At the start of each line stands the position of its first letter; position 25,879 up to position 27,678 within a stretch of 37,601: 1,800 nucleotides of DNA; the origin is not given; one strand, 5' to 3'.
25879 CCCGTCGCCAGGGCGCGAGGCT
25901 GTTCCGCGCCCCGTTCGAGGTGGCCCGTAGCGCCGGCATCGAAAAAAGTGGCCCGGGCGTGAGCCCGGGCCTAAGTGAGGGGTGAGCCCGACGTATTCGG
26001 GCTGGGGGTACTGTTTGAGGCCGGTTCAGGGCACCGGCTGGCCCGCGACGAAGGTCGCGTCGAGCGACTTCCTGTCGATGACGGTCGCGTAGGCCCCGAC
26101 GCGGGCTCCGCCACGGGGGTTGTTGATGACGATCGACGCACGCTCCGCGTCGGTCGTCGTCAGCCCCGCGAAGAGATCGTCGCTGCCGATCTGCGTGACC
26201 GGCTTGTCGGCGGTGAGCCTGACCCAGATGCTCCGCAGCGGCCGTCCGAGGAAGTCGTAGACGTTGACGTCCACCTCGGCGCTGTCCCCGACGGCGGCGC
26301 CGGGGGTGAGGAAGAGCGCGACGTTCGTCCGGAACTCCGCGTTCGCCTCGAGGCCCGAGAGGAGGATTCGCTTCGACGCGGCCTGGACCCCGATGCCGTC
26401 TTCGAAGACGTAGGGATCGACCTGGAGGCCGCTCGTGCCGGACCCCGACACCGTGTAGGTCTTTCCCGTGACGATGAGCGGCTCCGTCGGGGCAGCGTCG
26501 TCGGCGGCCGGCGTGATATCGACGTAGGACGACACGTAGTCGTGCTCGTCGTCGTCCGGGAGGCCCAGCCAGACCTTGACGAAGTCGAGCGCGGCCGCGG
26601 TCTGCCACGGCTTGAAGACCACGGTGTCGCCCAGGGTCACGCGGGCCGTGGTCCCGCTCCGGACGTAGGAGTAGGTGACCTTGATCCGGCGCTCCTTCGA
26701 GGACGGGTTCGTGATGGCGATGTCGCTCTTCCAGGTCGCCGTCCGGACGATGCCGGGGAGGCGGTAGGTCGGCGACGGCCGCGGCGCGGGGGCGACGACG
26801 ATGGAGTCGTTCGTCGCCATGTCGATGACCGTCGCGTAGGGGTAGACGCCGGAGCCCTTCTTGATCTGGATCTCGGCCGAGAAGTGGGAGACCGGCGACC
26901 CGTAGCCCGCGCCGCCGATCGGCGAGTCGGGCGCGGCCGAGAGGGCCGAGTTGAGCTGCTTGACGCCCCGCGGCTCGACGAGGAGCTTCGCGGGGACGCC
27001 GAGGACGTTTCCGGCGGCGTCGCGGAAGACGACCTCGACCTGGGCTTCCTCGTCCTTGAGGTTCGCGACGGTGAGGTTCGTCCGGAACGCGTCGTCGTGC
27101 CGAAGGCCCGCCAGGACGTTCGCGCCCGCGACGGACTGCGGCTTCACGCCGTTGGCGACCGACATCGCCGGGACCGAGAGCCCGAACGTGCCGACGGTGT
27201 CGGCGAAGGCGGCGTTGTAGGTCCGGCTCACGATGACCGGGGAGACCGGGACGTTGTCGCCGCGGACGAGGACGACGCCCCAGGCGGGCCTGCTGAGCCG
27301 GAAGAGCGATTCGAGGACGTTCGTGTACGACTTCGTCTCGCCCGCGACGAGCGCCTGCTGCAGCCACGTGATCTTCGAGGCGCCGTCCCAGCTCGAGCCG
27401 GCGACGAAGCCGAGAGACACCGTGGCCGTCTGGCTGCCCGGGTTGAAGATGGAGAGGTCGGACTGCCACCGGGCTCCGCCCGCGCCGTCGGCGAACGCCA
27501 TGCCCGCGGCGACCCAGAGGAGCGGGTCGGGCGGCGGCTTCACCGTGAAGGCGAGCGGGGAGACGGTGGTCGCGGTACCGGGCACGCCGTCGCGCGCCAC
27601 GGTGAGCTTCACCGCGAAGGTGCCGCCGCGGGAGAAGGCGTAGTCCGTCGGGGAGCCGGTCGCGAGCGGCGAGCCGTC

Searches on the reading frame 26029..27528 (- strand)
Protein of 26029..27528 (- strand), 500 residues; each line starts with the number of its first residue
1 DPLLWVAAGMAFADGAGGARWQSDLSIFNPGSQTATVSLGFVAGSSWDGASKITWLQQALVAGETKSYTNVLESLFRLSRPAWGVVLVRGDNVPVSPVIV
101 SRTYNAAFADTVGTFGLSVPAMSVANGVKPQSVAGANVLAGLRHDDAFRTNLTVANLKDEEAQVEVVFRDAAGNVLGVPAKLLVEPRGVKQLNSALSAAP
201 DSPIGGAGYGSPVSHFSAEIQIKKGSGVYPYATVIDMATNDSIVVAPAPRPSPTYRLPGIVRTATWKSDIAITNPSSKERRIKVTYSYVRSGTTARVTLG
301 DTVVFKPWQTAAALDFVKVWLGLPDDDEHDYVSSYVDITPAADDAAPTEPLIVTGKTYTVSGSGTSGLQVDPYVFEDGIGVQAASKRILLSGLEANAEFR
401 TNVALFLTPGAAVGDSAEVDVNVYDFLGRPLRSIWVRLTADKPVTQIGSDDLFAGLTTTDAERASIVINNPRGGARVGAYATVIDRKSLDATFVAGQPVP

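Call 82: search_solved_structures(query=A5, max_evalue=1)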
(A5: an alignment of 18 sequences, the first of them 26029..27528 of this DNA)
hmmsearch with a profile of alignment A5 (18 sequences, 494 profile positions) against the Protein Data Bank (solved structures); distinct sequences matched with E-value up to 1: 1.
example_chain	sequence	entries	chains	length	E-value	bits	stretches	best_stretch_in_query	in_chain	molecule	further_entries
2owa_A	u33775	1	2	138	0.76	11.6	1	268-332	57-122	Arfgap-like finger domain containing protein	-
